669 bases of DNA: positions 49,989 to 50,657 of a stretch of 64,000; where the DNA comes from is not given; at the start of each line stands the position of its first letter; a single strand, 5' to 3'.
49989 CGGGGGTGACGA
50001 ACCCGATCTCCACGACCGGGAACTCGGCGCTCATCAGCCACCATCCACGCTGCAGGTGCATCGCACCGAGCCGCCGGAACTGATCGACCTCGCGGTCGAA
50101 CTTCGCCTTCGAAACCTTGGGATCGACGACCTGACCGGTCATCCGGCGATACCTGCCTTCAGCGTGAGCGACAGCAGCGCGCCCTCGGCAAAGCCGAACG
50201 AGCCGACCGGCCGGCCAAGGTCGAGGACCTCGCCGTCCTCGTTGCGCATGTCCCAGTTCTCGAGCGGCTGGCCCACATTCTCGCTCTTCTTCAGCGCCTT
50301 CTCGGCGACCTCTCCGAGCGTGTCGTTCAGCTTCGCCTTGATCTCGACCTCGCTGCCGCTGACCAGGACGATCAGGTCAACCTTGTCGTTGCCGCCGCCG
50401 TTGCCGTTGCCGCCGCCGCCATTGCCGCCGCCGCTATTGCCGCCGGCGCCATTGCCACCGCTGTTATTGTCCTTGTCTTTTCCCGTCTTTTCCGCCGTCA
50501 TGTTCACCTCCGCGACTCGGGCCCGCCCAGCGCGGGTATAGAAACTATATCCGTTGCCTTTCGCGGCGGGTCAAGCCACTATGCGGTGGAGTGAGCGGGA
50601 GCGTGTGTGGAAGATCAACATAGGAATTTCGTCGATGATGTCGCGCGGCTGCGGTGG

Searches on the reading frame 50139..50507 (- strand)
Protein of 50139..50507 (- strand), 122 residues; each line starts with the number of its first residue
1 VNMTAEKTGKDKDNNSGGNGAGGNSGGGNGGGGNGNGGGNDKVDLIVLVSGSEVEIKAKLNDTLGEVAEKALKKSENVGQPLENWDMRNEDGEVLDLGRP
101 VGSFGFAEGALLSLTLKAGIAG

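Call 3: search_protein_families(library=pfam, proteins=[window:50139-50507:-], max_evalue=0.01)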
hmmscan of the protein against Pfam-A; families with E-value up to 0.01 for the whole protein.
window:50139-50507:- (122 aa): 2 families
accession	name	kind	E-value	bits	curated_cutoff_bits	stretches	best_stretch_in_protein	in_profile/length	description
PF10790.15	DUF2604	-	2.8e-29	101.8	25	1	39-122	2-85/85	Protein of Unknown function (DUF2604)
PF11470.14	TUG-UBL1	-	0.0085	16.7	23.3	0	51-114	5-65/65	TUG ubiquitin-like domain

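Call 4: search_protein_families(library=padloc, proteins=[window:50139-50507:-], max_evalue=0.01)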
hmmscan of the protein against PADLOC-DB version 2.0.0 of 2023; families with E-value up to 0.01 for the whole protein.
window:50139-50507:- (122 aa): 0 families

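Call 5: search_protein_families(library=ncbifam, proteins=[window:50139-50507:-], max_evalue=0.1)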
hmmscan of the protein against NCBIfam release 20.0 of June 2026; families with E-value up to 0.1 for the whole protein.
window:50139-50507:- (122 aa): 0 families
